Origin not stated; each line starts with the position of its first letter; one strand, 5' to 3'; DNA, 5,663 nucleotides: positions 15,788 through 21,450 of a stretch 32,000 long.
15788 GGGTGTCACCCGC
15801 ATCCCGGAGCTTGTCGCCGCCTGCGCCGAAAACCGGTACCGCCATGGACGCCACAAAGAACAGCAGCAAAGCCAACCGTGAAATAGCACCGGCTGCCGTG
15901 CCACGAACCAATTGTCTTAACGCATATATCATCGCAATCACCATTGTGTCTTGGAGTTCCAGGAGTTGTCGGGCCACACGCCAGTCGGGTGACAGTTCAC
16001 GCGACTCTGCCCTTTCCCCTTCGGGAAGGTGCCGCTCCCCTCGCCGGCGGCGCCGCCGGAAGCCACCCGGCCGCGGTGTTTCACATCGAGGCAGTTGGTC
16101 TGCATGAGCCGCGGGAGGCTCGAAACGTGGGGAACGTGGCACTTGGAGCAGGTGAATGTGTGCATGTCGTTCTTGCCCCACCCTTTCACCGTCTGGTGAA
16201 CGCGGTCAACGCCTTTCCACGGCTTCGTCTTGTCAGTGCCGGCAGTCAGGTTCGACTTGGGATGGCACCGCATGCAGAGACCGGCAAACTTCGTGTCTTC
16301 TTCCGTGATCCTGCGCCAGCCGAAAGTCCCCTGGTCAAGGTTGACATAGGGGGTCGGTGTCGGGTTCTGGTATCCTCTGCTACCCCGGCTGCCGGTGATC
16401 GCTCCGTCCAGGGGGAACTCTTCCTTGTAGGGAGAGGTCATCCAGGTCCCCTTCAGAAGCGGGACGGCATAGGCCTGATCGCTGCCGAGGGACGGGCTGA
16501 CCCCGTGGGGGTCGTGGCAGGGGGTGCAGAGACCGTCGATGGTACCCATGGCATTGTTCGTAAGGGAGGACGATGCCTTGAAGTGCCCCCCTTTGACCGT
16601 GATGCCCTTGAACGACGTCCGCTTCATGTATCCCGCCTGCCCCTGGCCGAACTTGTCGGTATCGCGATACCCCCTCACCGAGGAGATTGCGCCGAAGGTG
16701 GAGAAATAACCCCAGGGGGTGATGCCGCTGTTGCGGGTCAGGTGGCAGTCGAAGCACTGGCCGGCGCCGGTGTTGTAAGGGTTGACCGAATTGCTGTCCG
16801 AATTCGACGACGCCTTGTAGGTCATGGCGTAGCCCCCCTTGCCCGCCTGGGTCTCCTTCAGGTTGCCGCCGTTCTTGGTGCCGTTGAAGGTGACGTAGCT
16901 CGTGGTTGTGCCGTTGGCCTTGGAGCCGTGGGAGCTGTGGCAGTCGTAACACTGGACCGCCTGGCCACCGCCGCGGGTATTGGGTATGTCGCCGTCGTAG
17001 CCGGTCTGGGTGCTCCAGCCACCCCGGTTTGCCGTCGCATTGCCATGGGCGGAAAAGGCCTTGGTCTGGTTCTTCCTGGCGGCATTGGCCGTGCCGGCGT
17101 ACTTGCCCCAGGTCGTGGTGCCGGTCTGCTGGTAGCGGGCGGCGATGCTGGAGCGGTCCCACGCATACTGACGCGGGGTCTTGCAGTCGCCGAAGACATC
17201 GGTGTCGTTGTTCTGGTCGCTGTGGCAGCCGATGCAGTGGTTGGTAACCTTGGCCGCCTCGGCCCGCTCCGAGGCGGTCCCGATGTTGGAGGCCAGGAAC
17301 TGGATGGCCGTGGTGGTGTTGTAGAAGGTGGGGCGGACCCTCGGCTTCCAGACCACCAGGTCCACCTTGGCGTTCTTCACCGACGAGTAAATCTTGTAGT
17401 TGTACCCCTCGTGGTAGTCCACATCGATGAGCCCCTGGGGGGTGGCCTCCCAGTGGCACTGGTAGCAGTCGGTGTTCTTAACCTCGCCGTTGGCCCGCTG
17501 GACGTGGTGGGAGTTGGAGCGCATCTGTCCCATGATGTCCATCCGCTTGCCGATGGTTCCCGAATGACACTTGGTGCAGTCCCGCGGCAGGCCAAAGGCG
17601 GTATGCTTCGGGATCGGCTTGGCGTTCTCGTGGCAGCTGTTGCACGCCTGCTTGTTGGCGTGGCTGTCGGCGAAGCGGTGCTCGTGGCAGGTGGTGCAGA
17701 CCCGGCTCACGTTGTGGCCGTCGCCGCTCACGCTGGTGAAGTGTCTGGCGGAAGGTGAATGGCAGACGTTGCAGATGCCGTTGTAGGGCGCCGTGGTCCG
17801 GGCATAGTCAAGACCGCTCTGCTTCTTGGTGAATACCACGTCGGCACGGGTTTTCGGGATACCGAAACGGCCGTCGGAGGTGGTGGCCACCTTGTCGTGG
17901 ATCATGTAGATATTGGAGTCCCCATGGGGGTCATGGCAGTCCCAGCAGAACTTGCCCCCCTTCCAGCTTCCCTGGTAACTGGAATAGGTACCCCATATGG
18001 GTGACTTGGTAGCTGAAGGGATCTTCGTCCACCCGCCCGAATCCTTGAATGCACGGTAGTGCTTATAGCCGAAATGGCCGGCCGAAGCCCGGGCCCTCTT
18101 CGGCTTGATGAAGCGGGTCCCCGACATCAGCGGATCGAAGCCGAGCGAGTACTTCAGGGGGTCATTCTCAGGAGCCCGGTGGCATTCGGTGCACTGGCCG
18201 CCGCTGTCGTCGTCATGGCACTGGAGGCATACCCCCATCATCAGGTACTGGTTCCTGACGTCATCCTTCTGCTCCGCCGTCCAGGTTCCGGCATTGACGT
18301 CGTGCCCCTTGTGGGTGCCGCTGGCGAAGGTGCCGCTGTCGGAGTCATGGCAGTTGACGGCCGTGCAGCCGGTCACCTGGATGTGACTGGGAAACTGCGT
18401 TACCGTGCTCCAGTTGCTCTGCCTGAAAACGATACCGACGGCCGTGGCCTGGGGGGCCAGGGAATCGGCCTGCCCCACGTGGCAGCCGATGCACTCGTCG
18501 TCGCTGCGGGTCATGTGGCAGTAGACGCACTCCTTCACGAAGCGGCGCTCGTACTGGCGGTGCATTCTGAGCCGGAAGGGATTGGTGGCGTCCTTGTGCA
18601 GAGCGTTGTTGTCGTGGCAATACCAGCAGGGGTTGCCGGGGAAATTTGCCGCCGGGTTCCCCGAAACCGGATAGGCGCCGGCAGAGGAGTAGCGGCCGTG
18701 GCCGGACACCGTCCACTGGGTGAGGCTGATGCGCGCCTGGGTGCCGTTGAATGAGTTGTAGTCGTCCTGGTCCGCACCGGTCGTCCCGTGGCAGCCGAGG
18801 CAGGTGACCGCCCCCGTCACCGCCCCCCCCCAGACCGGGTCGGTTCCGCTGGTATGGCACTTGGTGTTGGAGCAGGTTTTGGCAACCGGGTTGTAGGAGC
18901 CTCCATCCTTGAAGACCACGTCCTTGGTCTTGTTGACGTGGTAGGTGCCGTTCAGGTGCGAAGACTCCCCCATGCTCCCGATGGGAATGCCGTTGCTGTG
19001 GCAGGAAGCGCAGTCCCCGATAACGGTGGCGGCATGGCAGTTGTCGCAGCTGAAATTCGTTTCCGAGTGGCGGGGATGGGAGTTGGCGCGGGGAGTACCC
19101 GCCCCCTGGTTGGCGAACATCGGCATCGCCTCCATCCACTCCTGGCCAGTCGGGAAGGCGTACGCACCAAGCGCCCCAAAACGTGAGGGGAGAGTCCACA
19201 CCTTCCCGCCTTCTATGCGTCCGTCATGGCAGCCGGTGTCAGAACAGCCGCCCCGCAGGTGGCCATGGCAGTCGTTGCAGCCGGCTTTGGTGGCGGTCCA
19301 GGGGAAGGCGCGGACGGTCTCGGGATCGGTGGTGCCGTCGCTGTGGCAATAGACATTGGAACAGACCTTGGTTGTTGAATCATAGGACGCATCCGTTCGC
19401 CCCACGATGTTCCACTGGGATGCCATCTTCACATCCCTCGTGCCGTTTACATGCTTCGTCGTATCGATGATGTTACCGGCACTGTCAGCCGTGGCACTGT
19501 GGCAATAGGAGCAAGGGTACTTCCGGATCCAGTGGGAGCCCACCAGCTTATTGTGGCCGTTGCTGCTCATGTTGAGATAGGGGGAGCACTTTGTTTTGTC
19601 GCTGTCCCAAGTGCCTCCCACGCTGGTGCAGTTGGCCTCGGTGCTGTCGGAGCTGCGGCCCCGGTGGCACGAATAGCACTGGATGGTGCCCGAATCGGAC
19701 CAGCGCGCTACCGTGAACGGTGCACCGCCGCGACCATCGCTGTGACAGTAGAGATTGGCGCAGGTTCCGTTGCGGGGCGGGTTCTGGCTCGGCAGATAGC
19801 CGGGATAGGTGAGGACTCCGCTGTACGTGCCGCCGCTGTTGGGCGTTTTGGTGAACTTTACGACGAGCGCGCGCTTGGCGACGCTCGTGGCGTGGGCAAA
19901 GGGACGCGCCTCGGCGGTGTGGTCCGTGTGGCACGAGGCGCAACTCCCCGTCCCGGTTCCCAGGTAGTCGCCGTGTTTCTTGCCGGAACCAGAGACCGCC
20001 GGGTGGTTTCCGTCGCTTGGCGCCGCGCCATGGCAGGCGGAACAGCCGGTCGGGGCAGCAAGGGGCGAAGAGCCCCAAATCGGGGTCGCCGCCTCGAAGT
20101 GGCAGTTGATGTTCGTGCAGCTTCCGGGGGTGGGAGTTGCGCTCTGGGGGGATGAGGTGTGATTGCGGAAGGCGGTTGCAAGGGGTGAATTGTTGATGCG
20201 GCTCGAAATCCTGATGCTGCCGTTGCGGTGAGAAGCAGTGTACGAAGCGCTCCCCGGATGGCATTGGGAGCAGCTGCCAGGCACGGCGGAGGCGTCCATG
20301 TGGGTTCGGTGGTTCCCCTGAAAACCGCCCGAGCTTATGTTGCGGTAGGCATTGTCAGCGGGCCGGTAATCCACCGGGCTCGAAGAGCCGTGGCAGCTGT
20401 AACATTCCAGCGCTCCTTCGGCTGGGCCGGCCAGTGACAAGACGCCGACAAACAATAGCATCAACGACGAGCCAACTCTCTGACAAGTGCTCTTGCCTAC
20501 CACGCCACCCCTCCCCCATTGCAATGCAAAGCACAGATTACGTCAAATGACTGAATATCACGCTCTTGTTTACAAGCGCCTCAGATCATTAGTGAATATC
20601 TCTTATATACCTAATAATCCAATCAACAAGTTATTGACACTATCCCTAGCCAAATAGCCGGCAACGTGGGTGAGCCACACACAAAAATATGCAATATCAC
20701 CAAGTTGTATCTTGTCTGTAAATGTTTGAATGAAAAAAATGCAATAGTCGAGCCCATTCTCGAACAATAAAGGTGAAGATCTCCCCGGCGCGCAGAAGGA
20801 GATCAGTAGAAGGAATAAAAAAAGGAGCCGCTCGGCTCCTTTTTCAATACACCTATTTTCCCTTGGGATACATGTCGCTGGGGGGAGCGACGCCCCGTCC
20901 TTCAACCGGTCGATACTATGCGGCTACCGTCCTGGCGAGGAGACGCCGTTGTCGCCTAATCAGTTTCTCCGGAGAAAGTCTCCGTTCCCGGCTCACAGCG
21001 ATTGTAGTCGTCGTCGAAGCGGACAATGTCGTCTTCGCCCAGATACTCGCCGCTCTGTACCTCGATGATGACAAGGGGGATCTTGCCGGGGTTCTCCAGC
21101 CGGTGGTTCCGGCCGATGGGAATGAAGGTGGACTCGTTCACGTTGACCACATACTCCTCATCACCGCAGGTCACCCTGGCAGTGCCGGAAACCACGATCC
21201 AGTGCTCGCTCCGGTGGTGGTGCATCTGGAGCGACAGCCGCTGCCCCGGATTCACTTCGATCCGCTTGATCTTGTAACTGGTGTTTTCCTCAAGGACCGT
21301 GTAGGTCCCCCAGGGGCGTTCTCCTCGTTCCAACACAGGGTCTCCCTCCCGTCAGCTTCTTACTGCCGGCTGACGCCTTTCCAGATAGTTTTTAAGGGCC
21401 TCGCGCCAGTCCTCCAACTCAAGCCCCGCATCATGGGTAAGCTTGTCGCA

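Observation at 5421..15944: Modular architecture of the giant ORF: propeller-FN3-propeller, then repeated [FN3]n-DUF2341-lectin cassettes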

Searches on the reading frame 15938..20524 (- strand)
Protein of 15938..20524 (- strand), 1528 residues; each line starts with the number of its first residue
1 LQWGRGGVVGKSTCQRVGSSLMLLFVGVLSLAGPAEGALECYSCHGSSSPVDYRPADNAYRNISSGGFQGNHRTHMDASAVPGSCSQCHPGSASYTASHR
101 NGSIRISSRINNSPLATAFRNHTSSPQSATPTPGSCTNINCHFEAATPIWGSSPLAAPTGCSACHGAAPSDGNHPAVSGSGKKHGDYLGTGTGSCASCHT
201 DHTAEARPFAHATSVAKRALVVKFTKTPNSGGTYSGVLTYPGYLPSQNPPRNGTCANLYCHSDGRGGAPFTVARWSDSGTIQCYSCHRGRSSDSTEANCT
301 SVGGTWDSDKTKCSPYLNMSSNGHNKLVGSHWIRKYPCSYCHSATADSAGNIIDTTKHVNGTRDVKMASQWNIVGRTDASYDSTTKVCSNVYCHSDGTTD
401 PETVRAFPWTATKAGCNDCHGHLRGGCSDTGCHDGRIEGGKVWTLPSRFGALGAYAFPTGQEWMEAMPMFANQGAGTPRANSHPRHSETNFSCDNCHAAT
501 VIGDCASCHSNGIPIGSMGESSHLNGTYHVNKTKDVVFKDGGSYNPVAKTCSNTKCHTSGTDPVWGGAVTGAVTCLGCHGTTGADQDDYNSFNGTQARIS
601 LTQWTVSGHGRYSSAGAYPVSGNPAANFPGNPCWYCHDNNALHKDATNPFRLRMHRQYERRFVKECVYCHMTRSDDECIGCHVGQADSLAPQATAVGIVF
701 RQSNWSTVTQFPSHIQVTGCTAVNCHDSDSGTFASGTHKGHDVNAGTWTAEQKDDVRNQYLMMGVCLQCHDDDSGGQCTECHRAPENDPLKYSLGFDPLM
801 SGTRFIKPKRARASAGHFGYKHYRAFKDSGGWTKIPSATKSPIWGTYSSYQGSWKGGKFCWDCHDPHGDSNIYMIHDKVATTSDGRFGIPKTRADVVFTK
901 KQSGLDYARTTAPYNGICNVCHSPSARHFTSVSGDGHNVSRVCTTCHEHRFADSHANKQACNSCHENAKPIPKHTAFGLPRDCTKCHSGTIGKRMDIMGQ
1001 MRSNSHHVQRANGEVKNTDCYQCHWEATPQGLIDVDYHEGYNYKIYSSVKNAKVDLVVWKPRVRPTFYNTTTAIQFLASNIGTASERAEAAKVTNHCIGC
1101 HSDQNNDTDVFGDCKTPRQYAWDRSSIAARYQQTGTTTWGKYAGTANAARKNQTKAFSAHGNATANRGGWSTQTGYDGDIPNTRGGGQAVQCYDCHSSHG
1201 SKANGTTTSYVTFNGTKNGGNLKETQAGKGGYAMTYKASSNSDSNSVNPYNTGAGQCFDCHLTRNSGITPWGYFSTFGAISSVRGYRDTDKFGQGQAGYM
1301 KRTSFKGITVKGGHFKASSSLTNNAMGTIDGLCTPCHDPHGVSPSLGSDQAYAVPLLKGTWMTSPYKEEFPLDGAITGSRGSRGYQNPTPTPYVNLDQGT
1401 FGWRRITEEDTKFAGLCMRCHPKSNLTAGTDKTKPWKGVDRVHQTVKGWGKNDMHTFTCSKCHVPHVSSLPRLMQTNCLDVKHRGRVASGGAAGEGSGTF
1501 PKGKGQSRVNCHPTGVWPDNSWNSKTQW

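Call 6: search_protein_families(library=ncbifam, proteins=[window:15938-20524:-], max_evalue=0.01)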
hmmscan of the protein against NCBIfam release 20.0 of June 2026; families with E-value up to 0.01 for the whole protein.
window:15938-20524:- (1528 aa): 2 families
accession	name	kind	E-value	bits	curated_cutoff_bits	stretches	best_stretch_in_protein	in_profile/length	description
TIGR01904.2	GSu_C4xC__C2xCH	domain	9.9e-29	98.9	27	4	529-586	1-63/73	CxxxxCH/CxxCH domain c-type cytochrome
TIGR03508.1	decahem_SO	subfamily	0.0091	15.5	192.2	0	40-292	4-201/258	DmsE family decaheme c-type cytochrome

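Call 8: search_protein_families(library=pfam, proteins=[window:15938-20524:-], max_evalue=0.001)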
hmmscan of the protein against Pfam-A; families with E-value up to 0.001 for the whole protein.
window:15938-20524:- (1528 aa): 4 families
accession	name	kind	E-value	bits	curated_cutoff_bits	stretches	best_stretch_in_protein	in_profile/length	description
PF14522.11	Cytochrome_C7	-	1.1e-19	70.4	24.8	1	914-966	12-67/67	Cytochrome c7 and related cytochrome c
PF09698.15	GSu_C4xC__C2xCH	-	1.5e-15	58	21.7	2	254-287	1-36/36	Geobacter CxxxxCH...CXXCH motif (GSu_C4xC__C2xCH)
PF22113.1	Mtrc-MtrF_II-IV_dom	-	6.4e-09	36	30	0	554-728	10-165/176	Outer membrane cytochrome MtrC/MtrF-like, domains II/IV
PF14537.11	Cytochrom_c3_2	-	1.2e-07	32.5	25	0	140-205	11-70/79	Cytochrome c3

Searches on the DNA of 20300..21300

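Call 74: search_rna_families(source=window, start=20300, end=21300, threshold=evalue, max_evalue=0.1)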
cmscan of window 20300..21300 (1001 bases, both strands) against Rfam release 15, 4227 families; matches with E-value up to 0.1: 1.
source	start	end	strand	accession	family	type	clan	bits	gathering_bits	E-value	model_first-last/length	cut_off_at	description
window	20783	20860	-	RF02629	RmaA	Gene; sRNA;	-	28.1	57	0.015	1-113/113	no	Regulator of motility and amylovoran A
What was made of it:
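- Tried and rejected: No riboswitch; one sub-threshold sRNA match (call 74).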
